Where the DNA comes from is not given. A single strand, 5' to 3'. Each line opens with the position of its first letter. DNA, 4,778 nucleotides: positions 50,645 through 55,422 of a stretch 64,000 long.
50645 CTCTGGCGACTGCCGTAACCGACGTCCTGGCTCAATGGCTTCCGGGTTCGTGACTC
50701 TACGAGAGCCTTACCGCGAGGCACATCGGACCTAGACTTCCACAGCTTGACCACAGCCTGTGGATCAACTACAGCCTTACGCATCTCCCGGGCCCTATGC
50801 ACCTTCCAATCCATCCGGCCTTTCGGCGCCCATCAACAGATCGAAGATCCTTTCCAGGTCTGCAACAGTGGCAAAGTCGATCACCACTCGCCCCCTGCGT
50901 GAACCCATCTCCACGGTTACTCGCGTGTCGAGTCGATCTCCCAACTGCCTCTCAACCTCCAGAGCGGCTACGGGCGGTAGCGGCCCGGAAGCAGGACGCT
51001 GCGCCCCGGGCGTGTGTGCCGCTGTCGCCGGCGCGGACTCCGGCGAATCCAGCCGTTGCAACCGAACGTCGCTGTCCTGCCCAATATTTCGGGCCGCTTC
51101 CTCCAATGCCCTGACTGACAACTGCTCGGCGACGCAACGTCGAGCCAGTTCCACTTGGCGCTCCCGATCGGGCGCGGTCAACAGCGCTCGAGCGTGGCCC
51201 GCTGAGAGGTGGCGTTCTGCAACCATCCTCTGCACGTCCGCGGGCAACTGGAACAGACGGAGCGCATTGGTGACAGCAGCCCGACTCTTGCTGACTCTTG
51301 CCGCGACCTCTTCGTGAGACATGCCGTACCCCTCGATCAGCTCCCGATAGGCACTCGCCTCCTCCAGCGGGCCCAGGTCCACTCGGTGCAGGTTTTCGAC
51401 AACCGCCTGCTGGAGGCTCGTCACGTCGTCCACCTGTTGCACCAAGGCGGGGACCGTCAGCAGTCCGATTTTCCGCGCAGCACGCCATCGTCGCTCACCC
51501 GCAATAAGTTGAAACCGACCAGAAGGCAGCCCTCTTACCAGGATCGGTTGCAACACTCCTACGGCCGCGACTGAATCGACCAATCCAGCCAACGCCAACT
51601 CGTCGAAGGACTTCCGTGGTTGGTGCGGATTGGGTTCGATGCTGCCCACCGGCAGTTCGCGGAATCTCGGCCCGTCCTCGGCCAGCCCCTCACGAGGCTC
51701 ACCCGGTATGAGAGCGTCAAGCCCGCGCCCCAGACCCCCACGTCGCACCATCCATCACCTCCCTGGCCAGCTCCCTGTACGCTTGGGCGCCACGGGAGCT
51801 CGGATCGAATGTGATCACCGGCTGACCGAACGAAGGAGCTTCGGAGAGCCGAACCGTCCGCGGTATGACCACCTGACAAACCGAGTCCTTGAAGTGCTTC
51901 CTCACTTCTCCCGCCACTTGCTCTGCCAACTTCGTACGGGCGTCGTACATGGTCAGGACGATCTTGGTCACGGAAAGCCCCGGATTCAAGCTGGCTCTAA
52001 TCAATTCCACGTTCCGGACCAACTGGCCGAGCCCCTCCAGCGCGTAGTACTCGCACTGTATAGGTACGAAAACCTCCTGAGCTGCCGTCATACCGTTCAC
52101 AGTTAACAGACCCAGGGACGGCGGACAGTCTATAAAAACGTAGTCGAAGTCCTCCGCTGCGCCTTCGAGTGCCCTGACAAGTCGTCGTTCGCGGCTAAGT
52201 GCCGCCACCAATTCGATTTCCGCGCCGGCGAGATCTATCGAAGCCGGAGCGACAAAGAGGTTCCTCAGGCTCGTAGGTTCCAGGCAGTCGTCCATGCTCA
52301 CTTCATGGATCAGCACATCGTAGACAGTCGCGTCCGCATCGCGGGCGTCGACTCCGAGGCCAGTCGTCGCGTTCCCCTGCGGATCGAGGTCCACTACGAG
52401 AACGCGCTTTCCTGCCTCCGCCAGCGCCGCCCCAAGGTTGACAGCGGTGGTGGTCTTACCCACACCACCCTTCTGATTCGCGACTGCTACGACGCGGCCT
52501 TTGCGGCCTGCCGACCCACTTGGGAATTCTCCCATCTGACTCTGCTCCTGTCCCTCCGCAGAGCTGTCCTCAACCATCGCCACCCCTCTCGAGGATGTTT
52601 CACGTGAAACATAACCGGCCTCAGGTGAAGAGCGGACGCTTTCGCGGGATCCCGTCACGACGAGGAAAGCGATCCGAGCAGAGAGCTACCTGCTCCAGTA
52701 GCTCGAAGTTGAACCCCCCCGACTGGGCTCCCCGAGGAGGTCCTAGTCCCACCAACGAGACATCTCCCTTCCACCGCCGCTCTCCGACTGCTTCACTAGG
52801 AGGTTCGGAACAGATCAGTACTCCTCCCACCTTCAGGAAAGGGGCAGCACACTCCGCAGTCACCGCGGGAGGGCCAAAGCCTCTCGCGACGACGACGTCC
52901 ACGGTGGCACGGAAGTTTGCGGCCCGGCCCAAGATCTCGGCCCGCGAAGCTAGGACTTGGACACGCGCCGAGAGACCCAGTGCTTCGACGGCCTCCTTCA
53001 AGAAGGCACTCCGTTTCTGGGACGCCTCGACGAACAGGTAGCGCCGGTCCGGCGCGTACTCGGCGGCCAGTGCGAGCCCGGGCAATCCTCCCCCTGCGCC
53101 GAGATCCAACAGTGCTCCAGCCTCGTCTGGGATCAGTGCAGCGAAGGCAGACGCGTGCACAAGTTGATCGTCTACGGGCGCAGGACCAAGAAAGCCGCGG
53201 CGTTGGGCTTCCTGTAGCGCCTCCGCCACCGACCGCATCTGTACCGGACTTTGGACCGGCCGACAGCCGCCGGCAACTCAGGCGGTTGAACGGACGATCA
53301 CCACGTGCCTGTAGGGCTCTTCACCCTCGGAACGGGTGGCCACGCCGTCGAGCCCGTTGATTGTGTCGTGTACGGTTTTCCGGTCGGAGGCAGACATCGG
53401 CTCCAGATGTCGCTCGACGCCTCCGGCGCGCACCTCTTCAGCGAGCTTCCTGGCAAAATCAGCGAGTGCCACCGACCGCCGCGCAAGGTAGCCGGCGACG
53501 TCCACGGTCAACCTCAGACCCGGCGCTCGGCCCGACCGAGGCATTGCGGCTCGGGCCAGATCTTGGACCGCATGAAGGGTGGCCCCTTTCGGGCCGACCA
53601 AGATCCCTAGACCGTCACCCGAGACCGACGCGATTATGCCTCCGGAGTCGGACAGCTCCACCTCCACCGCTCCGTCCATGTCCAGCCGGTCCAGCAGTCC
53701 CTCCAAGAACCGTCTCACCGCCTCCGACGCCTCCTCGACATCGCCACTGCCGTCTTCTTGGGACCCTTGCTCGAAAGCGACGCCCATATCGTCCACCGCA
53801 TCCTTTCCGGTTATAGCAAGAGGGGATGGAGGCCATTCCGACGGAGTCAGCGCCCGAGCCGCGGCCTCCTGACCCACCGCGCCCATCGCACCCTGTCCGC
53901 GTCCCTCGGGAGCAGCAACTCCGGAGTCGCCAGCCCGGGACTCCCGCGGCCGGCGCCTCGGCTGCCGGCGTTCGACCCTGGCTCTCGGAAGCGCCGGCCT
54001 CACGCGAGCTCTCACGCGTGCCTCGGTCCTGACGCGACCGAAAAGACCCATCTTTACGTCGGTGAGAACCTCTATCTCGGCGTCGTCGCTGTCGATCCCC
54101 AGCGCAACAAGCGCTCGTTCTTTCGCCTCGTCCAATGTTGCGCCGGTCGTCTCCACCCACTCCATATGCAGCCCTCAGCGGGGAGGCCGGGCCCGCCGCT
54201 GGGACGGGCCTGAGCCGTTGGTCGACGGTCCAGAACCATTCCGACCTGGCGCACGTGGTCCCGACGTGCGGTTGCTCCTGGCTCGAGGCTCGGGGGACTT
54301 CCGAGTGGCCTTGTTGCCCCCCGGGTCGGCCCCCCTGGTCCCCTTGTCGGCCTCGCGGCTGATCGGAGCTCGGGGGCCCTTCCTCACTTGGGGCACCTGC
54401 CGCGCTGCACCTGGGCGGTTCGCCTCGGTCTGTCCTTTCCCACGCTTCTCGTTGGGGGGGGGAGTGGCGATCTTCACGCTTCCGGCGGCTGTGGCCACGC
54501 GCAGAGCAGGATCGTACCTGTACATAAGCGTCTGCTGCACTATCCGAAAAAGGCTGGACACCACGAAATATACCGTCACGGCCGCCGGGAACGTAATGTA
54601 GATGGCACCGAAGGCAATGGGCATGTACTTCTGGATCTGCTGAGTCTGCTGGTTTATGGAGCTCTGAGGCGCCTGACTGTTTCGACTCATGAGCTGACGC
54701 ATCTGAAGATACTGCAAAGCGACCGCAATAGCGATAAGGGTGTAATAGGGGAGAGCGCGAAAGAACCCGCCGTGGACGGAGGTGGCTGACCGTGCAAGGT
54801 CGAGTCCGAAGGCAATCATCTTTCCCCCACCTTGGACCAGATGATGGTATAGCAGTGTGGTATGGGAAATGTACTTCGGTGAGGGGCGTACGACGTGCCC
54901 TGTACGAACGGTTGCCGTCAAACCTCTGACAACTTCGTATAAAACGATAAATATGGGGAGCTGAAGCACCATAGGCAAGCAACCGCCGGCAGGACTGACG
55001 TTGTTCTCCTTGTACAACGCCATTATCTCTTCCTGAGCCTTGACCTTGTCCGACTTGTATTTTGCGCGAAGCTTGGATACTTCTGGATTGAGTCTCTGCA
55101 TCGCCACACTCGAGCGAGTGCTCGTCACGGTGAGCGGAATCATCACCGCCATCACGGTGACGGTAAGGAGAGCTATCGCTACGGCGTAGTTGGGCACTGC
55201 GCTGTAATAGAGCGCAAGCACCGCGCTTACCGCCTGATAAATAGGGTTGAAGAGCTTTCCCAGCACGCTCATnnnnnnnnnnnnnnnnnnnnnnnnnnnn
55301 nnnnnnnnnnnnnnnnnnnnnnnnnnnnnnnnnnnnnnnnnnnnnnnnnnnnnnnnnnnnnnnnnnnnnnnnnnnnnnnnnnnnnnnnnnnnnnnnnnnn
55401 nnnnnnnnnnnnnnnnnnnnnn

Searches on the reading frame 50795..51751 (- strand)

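Call 94: search_protein_families(library=pfam, proteins=[window:50795-51751:-], max_evalue=0.0001)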
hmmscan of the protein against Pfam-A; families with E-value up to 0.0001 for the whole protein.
window:50795-51751:- (318 aa): 3 families
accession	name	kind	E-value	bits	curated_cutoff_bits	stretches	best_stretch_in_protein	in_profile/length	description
PF17762.8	HTH_ParB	-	3.2e-34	117.6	22.6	1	125-223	2-100/102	ParB HTH domain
PF02195.25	ParB_N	-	8.5e-31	106.3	26.3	1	30-122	3-95/95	ParB N-terminal domain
PF23552.2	ParB_C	-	3.1e-07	30.2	23.8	1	265-305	7-48/50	ParB dimerisation domain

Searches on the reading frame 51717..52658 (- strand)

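Call 94: search_protein_families(library=pfam, proteins=[window:51717-52658:-], max_evalue=0.0001)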
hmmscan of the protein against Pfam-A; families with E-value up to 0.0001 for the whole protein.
window:51717-52658:- (313 aa): 8 families
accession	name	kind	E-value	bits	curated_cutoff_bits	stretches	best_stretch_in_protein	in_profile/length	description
PF13614.12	AAA_31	-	1.3e-64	217.8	27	1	55-229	2-176/177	AAA domain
PF01656.29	CbiA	-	1.1e-28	100.1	25.4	1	57-281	1-125/125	CobQ/CobB/MinD/ParA nucleotide binding domain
PF00142.24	Fer4_NifH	-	6.1e-14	52.6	25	1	62-303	7-246/271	4Fe-4S iron sulfur cluster binding proteins, NifH/frxC family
PF10609.15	ParA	-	1.5e-12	48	27.1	1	55-301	4-245/246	NUBPL iron-transfer P-loop NTPase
PF06564.18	CBP_BcsQ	-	1.4e-11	44.8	21.3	1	57-299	4-231/234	Cellulose biosynthesis protein BcsQ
PF09140.17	MipZ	-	1.5e-11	44.6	20.7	1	56-213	2-142/262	ATPase MipZ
PF02374.21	ArsA_ATPase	-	4.4e-08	33.1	24.3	1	62-99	8-45/305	Anion-transporting ATPase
PF03308.22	MeaB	-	7.3e-05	22.3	23.1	0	24-100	3-78/273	Methylmalonyl Co-A mutase-associated GTPase MeaB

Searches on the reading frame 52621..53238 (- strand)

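Call 94: search_protein_families(library=pfam, proteins=[window:52621-53238:-], max_evalue=0.0001)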
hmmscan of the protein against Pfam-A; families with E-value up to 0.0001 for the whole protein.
window:52621-53238:- (205 aa): 1 family
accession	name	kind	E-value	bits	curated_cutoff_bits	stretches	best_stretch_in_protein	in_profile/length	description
PF02527.21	GidB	-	2.4e-17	63.3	27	1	34-142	43-145/184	rRNA small subunit methyltransferase G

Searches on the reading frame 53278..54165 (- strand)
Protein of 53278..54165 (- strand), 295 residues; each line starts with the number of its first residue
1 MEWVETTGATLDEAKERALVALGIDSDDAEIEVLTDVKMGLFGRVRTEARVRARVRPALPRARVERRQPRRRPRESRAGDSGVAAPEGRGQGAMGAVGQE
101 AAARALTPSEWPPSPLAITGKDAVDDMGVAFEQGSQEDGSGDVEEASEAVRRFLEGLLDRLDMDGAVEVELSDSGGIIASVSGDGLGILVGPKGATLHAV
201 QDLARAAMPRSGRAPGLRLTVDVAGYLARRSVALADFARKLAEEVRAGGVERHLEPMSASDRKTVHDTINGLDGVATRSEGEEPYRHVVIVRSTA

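Call 94: search_protein_families(library=pfam, proteins=[window:53278-54165:-], max_evalue=0.0001)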
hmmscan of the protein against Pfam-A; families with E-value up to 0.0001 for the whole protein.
window:53278-54165:- (295 aa): 3 families
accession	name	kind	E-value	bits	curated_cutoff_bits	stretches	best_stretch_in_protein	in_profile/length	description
PF01424.28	R3H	-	1.3e-15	57.6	26.8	1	234-291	3-59/60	R3H domain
PF14804.11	Jag_N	-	1.9e-11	44.6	25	1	7-55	2-50/50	Jag N-terminus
PF13083.13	KH_KhpA-B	-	9.5e-06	25.9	32.1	1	150-212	4-66/73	KhpA/KhpB, KH domain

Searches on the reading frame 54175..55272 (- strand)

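Call 94: search_protein_families(library=pfam, proteins=[window:54175-55272:-], max_evalue=0.0001)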
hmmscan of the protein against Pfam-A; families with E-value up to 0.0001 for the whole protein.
window:54175-55272:- (365 aa): 1 family
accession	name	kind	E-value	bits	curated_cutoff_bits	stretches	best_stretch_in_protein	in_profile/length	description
PF02096.25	60KD_IMP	-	3e-44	151.3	35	1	29-252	1-163/163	60Kd inner membrane protein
